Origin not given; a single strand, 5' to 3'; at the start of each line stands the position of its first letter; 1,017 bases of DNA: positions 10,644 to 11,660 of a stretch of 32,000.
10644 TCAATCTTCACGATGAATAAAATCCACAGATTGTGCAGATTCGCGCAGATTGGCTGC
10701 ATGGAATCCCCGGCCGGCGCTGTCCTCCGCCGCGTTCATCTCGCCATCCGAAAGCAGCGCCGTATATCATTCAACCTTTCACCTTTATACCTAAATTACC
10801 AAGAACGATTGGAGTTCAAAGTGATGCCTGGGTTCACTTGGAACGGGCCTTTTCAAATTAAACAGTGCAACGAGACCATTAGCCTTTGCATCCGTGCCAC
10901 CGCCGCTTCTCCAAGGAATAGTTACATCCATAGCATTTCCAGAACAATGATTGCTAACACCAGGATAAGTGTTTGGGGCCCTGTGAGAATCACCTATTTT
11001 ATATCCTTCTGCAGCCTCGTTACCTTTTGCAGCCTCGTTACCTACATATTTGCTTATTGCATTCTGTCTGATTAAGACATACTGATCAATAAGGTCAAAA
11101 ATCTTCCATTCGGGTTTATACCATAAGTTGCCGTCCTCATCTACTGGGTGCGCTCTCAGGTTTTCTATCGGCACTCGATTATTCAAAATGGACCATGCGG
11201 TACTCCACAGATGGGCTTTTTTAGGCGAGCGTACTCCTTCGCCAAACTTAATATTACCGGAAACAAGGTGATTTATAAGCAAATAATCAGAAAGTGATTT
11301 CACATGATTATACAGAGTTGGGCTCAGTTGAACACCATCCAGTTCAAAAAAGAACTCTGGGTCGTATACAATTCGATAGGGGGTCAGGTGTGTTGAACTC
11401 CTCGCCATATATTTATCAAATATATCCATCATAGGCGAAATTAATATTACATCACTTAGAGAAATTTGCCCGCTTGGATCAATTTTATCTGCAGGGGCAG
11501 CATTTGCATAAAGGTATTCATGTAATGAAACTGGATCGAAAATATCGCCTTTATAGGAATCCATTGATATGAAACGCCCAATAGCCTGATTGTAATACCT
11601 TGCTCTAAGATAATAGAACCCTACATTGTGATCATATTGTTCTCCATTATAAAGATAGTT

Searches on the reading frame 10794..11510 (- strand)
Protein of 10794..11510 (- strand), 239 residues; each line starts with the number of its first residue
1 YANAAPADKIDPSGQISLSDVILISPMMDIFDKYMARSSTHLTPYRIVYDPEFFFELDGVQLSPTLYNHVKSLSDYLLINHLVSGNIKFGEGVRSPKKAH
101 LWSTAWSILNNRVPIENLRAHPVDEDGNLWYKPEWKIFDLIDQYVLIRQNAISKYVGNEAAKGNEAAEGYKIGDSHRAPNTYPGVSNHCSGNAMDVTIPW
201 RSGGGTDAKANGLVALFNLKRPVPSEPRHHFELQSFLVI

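Call 12: search_solved_structures(query=window:10794-11510:-, max_evalue=10, show_alignments=3)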
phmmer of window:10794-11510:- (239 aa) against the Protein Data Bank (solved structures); distinct sequences matched with E-value up to 10: 1.
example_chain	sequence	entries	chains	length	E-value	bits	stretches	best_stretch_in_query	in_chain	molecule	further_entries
7ogp_D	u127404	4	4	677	0.41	13.5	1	19-78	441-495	PHIKZ074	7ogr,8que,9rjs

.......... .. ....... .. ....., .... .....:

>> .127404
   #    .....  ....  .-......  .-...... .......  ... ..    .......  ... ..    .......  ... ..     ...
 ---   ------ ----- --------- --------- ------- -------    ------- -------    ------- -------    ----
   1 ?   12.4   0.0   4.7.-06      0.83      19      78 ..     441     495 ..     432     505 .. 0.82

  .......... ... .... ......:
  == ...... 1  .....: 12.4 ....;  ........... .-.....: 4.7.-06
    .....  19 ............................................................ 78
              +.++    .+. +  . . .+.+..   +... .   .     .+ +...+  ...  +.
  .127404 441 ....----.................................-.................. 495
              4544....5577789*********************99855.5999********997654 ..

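Call 13: find_homologous_proteins(query=window:10794-11510:-, max_evalue=0.001)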
Query window:10794-11510:- (239 aa): 10 proteins with E <= 0.001 among 373 candidates.
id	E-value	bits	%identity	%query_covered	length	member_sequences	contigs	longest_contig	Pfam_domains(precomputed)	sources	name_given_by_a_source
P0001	9.3e-48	181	53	79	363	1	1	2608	PF13699.12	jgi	jgi:hypothetical protein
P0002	6.8e-45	172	51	79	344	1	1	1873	PF13699.12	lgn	-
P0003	2.9e-43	166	49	78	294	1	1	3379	PF13699.12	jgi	jgi:hypothetical protein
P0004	5.1e-36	143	41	80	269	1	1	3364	-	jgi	jgi:hypothetical protein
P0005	3.0e-32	130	38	85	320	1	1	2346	PF01471.24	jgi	jgi:peptidoglycan hydrolase-like protein with peptidoglycan-binding domain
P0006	6.9e-29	119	39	95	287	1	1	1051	-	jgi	jgi:hypothetical protein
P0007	3.1e-28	117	38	83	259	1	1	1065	-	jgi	jgi:hypothetical protein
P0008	4.9e-28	116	35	78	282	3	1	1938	-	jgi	-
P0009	9.8e-22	96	32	88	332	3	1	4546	PF01471.24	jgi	jgi:hypothetical protein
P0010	2.0e-12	65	41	46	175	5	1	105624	-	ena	-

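Call 15: search_solved_structures(query=A1, max_evalue=10, show_alignments=3)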
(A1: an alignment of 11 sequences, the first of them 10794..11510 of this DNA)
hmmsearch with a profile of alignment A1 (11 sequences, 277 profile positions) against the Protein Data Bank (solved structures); distinct sequences matched with E-value up to 10: 3.
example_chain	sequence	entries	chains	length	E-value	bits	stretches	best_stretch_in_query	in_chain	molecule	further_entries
2g7c_A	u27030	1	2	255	5.6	9.6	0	164-196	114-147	Toxin A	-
4nc0_A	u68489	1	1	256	6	9.5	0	164-196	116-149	Cell wall-binding repeat protein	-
4nby_A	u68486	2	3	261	6.6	9.4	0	164-196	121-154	Cell wall-binding repeat protein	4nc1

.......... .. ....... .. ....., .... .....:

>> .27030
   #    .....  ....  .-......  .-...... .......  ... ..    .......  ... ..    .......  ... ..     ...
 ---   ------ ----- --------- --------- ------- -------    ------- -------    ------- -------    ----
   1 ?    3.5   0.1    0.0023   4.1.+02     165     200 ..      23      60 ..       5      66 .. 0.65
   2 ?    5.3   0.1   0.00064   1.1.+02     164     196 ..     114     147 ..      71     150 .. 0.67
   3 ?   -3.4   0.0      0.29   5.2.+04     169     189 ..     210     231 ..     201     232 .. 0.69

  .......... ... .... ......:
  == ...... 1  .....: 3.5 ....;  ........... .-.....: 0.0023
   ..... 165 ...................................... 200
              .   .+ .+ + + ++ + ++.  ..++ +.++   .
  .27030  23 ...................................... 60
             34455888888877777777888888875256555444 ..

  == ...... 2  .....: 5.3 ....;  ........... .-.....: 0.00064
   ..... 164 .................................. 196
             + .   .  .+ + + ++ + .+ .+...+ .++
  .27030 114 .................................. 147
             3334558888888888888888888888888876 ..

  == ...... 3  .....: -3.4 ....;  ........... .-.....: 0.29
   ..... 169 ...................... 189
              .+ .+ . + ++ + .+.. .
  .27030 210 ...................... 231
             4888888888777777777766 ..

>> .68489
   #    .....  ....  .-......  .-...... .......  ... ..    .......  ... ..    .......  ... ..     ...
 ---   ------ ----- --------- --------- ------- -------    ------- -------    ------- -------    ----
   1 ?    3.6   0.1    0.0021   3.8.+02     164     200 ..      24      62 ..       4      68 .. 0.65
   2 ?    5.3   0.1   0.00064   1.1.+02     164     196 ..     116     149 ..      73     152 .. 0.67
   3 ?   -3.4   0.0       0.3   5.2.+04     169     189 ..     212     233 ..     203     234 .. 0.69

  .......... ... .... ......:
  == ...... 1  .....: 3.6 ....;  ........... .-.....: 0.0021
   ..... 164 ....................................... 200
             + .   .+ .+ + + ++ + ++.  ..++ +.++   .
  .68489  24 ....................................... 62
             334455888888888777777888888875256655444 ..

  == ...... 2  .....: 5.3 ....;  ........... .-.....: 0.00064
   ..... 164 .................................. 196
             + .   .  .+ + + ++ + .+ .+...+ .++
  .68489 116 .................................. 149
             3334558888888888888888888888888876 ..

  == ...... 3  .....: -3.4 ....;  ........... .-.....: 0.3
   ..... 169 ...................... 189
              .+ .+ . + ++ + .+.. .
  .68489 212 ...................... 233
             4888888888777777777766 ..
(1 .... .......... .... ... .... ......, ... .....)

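Call 17: search_protein_families(library=pfam, alignment_id=A1, max_evalue=1)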
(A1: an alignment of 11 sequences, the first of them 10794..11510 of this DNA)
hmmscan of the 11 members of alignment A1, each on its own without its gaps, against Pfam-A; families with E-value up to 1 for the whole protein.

A. member 1, window:10794-11510:- (239 aa): 0 families

B. families by the number of members that match (of 11 scanned): 8 families
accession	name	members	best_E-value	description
PF13699.11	eCIS_core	3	2e-34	eCIS core domain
PF01471.23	PG_binding_1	2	9.2e-10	Putative peptidoglycan binding domain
PF02557.22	VanY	2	0.003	D-alanyl-D-alanine carboxypeptidase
PF23909.1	DUF7251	1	0.016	Family of unknown function (DUF7251)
PF04820.20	Trp_halogenase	1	0.062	Tryptophan halogenase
PF08291.16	Peptidase_M15_3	1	0.099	Peptidase M15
PF20021.4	VMAP-M18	1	0.2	vWA-MoxR associated protein middle region (VMAP-M) 18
PF00847.26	AP2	1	0.37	AP2 domain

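Call 23: predict_structure(alignment_id=A1)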
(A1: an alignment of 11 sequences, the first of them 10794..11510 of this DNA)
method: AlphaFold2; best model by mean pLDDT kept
length: 239 residues; sequences in the alignment: 11
mean_pLDDT: 72.0   pTM: 0.67
mean pLDDT of the five models: 72.0, 69.7, 69.5, 69.3, 67.2
residues with pLDDT >= 90: 38; 70-90: 107; 50-70: 47; < 50: 47
segments of 3 or more residues with pLDDT < 50: 1-32, 37-39, 140-144, 237-239
pLDDT, mean of each block of 10 residues (from residue 1): 38 43 41 49 81 91 94 91 90 88 80 79 84 61 50 63 65 85 82 89 72 87 62 62
secondary structure, 60 per line:
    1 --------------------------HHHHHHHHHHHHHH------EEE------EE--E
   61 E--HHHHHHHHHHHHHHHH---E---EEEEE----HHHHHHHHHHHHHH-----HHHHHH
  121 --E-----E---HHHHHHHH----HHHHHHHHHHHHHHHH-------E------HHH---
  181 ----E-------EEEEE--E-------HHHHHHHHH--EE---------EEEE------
elements in order: H27-40 E47-49 H64-79 E87-91 H96-109 H115-120 H133-140 H145-160 E193-197 H208-216 E230-233

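Call 26: fold_search(model_id=the predicted structure, library=pdb)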
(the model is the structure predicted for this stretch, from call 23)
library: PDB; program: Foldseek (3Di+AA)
matches with E <= 10: 149; with E <= 0.001: 0
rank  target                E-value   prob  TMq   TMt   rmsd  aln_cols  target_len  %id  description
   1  5hnm_B                2.5e-03  0.99  0.30  0.38   9.4       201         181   12  Crystal structure of vancomycin resistance D,D-pentapeptidase VanY E175A mutant from VanB-type resistance cassette in  (released 2016-02-10)
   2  5hnm_E                3.5e-03  0.99  0.32  0.41   9.0       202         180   13  Crystal structure of vancomycin resistance D,D-pentapeptidase VanY E175A mutant from VanB-type resistance cassette in  (released 2016-02-10)
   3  5hnm_C                3.9e-03  0.98  0.30  0.39   9.6       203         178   12  Crystal structure of vancomycin resistance D,D-pentapeptidase VanY E175A mutant from VanB-type resistance cassette in  (released 2016-02-10)
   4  5hnm_A                4.8e-03  0.97  0.29  0.38   9.6       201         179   12  Crystal structure of vancomycin resistance D,D-pentapeptidase VanY E175A mutant from VanB-type resistance cassette in  (released 2016-02-10)
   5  6a6a_A                1.6e-02  0.93  0.32  0.40   9.4       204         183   13  VanYB in complex with D-Alanine (released 2018-09-05)
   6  4mus_A                3.2e-02  0.80  0.29  0.35   8.1       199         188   14  Crystal structure of vancomycin resistance D,D-dipeptidase/D,D-pentapeptidase VanXYc D59S mutant in complex with D-Ala (released 2013-10-09)
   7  4f78                  9.8e-02  0.47  0.26  0.25   8.8       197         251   12  Crystal Structure of Vancomycin Resistance D,D-dipeptidase VanXYg (released 2012-05-23)
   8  6e1h_C                2.0e-01  0.72  0.28  0.39   7.7       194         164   11  Structure of 2:1 human Ptch1-Shh-N complex (released 2018-08-29)
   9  8q2g                  3.7e-01  0.41  0.26  0.45   6.2       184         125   13  X-ray structure of LysECD7 endolysin against Gram-negative bacteria (released 2024-07-31)
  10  6dmy_B                5.4e-01  0.47  0.28  0.42   7.6       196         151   12  Cryo-EM structure of human Ptch1 and ShhN complex (released 2018-07-11)
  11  5opz_A                6.1e-01  0.30  0.25  0.42   7.8       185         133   11  Crystal structure of Serratia marcescens L-Ala D-Glu endopeptidase ChiX (released 2018-01-17)
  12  6n7g_C                8.4e-01  0.38  0.29  0.38   7.4       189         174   12  Cryo-EM structure of tetrameric Ptch1 in complex with ShhNp (form I) (released 2019-05-29)
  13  3k7h                  1.2e+00  0.07  0.13  0.18   8.4        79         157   15  Crystal structure of the E95K mutant of the Indian Hedgehog N-terminal signalling domain (released 2011-01-26)
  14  1id0                  1.2e+00  0.06  0.12  0.18   9.8        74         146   14  CRYSTAL STRUCTURE OF THE NUCLEOTIDE BOND CONFORMATION OF PHOQ KINASE DOMAIN (released 2001-10-17)
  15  3a2q                  1.2e+00  0.04  0.20  0.12  13.5       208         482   12  Structure of 6-aminohexanoate cyclic dimer hydrolase complexed with substrate (released 2009-11-03)
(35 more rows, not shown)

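Call 28: find_encoding_contigs(protein=P0010, flank=5000, max_places=3)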
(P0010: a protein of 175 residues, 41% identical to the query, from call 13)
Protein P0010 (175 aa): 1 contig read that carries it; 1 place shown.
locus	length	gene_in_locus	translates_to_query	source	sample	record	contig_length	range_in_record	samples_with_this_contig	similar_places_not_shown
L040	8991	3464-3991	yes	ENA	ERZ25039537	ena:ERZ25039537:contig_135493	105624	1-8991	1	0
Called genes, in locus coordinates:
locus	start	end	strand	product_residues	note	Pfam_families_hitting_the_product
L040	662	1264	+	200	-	-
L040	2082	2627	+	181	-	-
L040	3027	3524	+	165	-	PF01471:PG_binding_1 (weak)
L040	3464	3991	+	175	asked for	-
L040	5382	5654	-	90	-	-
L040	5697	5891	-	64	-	-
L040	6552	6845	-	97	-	PF01661:Macro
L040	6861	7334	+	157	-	PF28474:DUF8412, PF13376:OmdA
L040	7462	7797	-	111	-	PF06966:DUF1295 (weak), PF04191:PEMT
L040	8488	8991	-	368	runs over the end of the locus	PF00999:Na_H_Exchanger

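Call 29: find_encoding_contigs(protein=P0009, flank=5000, max_places=3)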
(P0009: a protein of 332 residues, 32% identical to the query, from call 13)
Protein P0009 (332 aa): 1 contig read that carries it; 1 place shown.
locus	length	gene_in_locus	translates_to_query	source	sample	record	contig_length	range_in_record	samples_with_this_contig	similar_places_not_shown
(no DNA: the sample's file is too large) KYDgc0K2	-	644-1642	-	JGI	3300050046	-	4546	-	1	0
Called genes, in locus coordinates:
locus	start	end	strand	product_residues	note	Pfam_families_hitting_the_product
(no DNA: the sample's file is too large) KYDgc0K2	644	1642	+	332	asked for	PF01471:PG_binding_1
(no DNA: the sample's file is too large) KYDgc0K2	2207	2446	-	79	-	-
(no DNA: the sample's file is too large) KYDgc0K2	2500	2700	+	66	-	PF00903:Glyoxalase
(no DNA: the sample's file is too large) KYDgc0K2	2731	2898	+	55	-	PF00903:Glyoxalase (weak)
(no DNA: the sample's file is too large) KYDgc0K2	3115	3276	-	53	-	-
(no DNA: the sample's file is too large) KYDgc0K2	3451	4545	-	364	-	PF00171:Aldedh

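Call 30: find_encoding_contigs(protein=P0003, flank=5000, max_places=3)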
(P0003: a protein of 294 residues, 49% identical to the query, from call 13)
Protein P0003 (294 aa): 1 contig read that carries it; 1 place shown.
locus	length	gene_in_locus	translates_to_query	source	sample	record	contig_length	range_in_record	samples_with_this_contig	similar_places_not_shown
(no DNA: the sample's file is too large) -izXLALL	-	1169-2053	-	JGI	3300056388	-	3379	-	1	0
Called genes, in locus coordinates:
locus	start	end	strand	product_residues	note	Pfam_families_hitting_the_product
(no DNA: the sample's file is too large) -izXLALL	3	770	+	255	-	?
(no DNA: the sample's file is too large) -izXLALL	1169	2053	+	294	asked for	PF13699:eCIS_core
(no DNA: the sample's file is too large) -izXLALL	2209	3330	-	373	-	PF00004:AAA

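Call 31: find_encoding_contigs(protein=P0004, flank=5000, max_places=3)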
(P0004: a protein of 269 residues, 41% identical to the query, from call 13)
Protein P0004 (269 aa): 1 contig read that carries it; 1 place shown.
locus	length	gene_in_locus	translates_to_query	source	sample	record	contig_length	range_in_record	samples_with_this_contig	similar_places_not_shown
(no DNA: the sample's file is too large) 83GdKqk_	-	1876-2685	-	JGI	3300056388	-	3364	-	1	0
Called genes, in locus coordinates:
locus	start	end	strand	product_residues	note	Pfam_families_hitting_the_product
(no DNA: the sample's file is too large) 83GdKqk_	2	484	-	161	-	?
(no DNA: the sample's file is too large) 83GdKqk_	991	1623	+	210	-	-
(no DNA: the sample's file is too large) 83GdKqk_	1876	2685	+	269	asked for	-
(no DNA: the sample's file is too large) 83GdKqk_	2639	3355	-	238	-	PF01593:Amino_oxidase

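Call 46: search_protein_representatives(alignment_id=A1)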
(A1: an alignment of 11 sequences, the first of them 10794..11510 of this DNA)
Query: 11 sequences, 277 profile positions. Proteins with E-value up to 0.001 (for the whole library): 239; up to 1e-10: 197; up to 1e-30: 88. The best 150 are listed.
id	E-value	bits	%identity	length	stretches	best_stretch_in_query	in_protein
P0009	3.4e-112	390.9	-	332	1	3-276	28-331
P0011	2.9e-109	381.3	-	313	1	5-271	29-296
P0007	1.2e-102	359.6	-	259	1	46-276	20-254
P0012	4.0e-97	341.4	-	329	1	8-273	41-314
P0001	3.7e-93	328.4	-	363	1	5-263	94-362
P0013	5.9e-89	314.6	-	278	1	47-270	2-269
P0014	2.4e-82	293.0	-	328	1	25-265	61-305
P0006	4.3e-75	269.2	-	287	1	29-265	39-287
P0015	1.7e-73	264.0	-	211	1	83-265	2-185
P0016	1.6e-68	247.6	-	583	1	38-263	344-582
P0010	2.7e-68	246.9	-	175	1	122-269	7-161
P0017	4.3e-68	246.2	-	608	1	69-264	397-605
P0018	8.0e-68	245.3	-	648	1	52-264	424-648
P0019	9.2e-68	245.1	-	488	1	47-264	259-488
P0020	5.8e-65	235.9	-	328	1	24-263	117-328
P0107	1.1e-28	116.9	-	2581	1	61-263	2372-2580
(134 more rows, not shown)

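Call 51: search_protein_families(library=pfam, alignment_id=A4, max_evalue=0.001)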
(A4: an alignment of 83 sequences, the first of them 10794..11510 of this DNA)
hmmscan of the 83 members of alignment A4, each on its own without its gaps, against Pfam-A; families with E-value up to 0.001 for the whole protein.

A. member 1, window:10794-11510:- (239 aa): 0 families

B. families by the number of members that match (of 83 scanned): 13 families
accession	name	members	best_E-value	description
PF13699.11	eCIS_core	25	8.3e-34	eCIS core domain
PF08239.17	SH3_3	7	1.6e-12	Bacterial SH3 domain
PF01471.23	PG_binding_1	7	4.9e-09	Putative peptidoglycan binding domain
PF02557.22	VanY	4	7e-05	D-alanyl-D-alanine carboxypeptidase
PF07705.17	CARDB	2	6e-06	CARDB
PF00082.27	Peptidase_S8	1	1.7e-27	Subtilase family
PF03781.23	FGE-sulfatase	1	7.1e-18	Sulfatase-modifying factor enzyme 1-like domain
PF01442.23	Apolipoprotein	1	6.5e-13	Apolipoprotein A1/A4/E domain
PF01476.26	LysM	1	2.1e-10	LysM domain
PF00691.25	OmpA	1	6.3e-09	OmpA family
PF01374.23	Glyco_hydro_46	1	1e-08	Glycosyl hydrolase family 46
PF06347.19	SH3_4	1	1.5e-05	Bacterial SH3 domain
PF16754.10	Pesticin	1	0.00011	Bacterial toxin homologue of phage lysozyme, C-term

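Call 79: search_solved_structures(query=A4, max_evalue=1, show_alignments=2)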
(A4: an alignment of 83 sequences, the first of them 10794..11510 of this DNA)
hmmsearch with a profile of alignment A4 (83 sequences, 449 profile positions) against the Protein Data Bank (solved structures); distinct sequences matched with E-value up to 1: 3.
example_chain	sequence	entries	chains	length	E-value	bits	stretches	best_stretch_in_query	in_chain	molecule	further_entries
5hnm_A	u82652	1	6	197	0.0025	20.5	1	358-436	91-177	D-alanyl-D-alanine carboxypeptidase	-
6a6a_A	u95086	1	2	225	0.005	19.5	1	358-436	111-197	D-alanyl-D-alanine carboxypeptidase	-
5zhf_A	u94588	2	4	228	0.0051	19.5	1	358-436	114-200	D-alanyl-D-alanine carboxypeptidase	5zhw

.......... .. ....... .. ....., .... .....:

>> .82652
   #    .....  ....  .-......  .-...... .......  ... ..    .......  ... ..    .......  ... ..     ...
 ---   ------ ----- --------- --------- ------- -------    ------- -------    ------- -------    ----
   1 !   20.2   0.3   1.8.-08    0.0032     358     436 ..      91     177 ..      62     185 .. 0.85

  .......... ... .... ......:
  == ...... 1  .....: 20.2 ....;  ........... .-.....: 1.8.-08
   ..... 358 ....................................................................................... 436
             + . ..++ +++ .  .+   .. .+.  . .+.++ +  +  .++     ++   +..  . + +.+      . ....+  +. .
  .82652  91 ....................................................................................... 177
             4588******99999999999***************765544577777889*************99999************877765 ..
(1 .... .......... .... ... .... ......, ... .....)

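Call 85: find_encoding_contigs(protein=P0107, flank=4000, max_places=2)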
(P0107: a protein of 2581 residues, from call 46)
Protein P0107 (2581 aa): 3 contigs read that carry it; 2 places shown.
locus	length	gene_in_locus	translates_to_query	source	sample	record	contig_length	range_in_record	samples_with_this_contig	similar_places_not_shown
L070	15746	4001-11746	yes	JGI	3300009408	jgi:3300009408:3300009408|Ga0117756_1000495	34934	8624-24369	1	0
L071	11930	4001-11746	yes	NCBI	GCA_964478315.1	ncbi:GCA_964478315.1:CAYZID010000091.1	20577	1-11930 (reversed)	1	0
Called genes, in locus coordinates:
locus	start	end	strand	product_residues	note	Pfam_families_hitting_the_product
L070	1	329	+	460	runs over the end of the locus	PF00425:Chorismate_bind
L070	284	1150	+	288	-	PF01063:Aminotran_4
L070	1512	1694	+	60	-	-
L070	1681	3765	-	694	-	PF22977:WHD, PF00004:AAA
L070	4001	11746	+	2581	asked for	-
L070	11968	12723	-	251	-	-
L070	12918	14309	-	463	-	PF00072:Response_reg, PF00158:Sigma54_activat, PF13191:AAA_16 (faint), PF14532:Sigma54_activ_2, PF07728:AAA_5 (weak), PF25601:AAA_lid_14, PF02954:HTH_8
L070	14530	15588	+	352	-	PF11104:PilM_2, PF05134:T2SSL (weak), PF14450:FtsA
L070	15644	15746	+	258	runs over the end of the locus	PF05137:PilN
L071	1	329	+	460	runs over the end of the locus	PF00425:Chorismate_bind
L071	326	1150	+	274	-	PF01063:Aminotran_4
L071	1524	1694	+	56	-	-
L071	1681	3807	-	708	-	PF22977:WHD, PF00004:AAA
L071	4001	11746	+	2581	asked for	-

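Call 86: find_encoding_contigs(protein=P0005, flank=4000, max_places=2)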
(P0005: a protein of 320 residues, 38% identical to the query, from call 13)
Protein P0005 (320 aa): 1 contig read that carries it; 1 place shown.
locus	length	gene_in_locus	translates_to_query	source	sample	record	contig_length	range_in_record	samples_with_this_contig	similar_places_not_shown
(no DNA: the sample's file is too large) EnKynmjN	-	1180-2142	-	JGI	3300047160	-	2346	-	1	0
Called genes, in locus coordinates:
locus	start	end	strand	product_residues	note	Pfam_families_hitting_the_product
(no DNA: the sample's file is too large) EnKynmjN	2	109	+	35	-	?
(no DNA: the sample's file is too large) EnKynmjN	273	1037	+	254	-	-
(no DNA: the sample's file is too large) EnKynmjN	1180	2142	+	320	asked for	PF01471:PG_binding_1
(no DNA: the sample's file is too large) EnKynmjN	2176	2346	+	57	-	?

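Call 99: predict_structure(alignment_id=A4)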
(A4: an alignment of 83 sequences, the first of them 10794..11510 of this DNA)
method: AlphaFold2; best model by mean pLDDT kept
length: 239 residues; sequences in the alignment: 83
mean_pLDDT: 86.7   pTM: 0.79
mean pLDDT of the five models: 86.7, 86.6, 86.6, 86.2, 85.6
residues with pLDDT >= 90: 169; 70-90: 20; 50-70: 36; < 50: 14
segments of 3 or more residues with pLDDT < 50: 1-10, 21-23
pLDDT, mean of each block of 10 residues (from residue 1): 43 55 57 65 90 98 98 95 96 97 96 98 98 97 97 79 87 98 97 96 84 95 84 82
secondary structure, 60 per line:
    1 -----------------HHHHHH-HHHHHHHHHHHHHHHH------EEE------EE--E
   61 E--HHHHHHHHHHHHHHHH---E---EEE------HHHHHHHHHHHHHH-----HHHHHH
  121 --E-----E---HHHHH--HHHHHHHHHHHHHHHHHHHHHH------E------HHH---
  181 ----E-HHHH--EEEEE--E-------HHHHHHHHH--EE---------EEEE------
elements in order: H18-23 H25-40 E47-49 H64-79 E87-89 H96-109 H115-120 H133-137 H140-161 H187-190 E193-197 H208-216 E230-233
